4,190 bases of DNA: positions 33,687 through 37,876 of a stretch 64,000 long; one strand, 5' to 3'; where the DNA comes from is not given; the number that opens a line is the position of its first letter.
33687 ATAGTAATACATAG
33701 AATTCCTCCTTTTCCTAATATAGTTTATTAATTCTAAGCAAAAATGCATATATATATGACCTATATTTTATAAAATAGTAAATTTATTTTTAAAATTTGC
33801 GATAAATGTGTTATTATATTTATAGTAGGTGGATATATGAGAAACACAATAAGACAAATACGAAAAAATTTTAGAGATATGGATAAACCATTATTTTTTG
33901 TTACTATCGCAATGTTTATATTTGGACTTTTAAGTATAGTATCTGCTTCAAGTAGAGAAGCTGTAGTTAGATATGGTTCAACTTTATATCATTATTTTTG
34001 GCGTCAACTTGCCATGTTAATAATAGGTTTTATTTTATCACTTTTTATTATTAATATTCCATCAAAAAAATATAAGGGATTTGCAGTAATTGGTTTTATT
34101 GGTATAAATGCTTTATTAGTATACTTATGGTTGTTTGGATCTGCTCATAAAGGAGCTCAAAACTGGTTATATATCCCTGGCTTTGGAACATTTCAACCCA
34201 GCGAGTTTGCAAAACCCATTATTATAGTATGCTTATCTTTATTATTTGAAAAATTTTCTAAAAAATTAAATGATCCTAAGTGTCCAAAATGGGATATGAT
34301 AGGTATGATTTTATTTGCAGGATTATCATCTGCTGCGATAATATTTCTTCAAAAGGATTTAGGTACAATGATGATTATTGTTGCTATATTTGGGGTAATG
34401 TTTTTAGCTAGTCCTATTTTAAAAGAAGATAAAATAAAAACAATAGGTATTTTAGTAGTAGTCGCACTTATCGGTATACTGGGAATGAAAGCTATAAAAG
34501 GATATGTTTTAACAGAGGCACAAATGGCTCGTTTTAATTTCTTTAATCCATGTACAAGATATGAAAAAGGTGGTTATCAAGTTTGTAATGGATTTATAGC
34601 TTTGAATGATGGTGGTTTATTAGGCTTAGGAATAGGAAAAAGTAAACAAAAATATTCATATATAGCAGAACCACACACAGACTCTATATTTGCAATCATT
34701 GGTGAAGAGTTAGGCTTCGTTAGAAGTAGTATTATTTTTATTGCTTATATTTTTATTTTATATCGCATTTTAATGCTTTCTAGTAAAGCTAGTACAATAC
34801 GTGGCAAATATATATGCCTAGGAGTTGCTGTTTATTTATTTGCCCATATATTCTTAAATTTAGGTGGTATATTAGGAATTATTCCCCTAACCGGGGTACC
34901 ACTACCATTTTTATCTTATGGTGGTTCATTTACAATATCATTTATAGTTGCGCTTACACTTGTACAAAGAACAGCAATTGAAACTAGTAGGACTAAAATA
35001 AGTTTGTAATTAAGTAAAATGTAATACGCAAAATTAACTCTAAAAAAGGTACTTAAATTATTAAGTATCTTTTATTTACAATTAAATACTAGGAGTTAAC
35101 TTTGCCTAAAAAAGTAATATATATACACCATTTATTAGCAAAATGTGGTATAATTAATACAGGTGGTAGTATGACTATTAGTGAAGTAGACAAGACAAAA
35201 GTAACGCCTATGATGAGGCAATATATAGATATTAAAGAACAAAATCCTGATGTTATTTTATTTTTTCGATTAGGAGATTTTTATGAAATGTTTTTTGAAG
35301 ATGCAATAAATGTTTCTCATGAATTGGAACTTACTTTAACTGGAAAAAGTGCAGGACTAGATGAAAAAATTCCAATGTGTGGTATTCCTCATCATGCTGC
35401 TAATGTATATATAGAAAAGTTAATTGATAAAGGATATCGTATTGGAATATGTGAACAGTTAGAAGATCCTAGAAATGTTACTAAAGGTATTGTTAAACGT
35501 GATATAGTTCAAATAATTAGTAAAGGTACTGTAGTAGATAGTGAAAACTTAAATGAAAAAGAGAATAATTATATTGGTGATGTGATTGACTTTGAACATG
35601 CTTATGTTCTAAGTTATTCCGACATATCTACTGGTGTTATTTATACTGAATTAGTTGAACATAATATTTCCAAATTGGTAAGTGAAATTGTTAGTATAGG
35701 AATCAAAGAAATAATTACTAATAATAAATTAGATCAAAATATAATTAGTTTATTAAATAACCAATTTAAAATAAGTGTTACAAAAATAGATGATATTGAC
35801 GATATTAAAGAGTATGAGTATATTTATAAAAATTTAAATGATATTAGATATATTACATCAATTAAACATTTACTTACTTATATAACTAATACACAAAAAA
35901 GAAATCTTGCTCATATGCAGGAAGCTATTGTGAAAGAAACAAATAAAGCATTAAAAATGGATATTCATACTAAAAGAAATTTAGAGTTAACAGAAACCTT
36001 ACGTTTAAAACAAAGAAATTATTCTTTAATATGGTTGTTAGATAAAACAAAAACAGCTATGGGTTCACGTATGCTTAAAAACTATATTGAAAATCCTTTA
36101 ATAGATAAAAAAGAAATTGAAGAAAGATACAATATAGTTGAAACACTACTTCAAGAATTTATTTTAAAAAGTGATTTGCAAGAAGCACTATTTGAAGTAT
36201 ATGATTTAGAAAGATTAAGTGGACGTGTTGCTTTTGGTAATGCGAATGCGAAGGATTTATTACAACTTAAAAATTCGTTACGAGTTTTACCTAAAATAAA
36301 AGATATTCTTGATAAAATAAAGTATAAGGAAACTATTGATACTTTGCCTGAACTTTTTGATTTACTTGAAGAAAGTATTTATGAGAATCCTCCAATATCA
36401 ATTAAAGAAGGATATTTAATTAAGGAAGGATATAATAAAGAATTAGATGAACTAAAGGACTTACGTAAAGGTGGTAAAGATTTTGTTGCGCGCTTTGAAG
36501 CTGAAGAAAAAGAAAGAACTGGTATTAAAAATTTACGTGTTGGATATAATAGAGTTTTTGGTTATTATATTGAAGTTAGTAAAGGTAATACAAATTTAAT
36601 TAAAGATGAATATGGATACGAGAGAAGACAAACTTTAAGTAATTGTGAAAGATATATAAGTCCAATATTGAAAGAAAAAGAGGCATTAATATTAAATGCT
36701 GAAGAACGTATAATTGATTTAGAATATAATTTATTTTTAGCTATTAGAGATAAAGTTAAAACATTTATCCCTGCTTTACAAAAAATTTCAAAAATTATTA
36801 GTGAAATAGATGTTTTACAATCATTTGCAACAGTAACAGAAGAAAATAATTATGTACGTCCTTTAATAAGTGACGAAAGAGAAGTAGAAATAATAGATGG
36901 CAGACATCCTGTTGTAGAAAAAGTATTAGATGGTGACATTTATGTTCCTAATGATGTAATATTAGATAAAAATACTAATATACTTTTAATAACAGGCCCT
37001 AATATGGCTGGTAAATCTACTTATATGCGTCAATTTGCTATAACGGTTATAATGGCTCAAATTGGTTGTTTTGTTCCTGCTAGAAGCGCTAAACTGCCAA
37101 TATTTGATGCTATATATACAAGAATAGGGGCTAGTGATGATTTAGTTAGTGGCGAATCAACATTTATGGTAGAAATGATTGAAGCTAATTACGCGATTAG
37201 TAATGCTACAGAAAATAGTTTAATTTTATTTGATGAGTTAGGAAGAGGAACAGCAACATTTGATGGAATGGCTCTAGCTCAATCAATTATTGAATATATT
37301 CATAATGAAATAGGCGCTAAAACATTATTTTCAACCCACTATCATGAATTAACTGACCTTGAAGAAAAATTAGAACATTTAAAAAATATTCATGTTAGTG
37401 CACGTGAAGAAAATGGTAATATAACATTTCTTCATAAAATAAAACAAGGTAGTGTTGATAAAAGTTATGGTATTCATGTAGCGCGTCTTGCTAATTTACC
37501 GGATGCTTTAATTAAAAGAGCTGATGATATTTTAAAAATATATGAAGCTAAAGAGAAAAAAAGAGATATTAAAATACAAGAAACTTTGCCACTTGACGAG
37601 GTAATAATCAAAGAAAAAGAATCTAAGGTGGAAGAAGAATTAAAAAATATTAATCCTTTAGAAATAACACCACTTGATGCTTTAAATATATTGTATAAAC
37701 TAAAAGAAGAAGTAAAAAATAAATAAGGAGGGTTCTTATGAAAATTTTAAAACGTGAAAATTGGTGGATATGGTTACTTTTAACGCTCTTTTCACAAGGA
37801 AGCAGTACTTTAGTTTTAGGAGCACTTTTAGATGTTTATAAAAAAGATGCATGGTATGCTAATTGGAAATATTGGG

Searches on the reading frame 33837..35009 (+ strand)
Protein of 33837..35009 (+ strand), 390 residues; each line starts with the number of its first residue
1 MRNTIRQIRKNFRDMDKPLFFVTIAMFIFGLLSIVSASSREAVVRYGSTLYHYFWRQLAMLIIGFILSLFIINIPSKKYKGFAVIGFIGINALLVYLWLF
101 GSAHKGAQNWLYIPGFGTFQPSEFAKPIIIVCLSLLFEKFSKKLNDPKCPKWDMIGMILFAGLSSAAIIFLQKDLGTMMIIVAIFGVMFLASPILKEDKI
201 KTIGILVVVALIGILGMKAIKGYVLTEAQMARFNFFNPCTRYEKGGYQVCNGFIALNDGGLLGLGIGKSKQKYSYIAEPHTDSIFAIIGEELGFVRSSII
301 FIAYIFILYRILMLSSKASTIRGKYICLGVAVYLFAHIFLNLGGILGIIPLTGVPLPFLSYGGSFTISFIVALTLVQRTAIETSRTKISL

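Call 26: search_protein_families(library=pfam, proteins=[window:33837-35009:+], max_evalue=0.0001)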
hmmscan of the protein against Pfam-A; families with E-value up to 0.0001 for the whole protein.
window:33837-35009:+ (390 aa): 1 family
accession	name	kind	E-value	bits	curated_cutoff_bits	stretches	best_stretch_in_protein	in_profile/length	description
PF01098.24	FTSW_RODA_SPOVE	-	2.2e-75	254.3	26.4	1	20-382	5-353/356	Cell cycle protein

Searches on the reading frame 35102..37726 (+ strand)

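Call 26: search_protein_families(library=pfam, proteins=[window:35102-37726:+], max_evalue=0.0001)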
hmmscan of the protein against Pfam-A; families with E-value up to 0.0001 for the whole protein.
window:35102-37726:+ (874 aa): 5 families
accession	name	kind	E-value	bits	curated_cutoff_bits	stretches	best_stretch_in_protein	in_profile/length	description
PF00488.27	MutS_V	-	3.5e-83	278.7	30.2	1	629-812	2-185/188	MutS domain V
PF05192.23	MutS_III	-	2.5e-51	175.2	34.1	1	289-576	1-194/194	MutS domain III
PF01624.25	MutS_I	-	4e-44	149.9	20.6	1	35-148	1-113/113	MutS domain I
PF05190.23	MutS_IV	-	3.4e-26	91.8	22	1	443-536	1-92/92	MutS family domain IV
PF05188.22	MutS_II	-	3e-07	31.4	25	1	165-273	11-133/133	MutS domain II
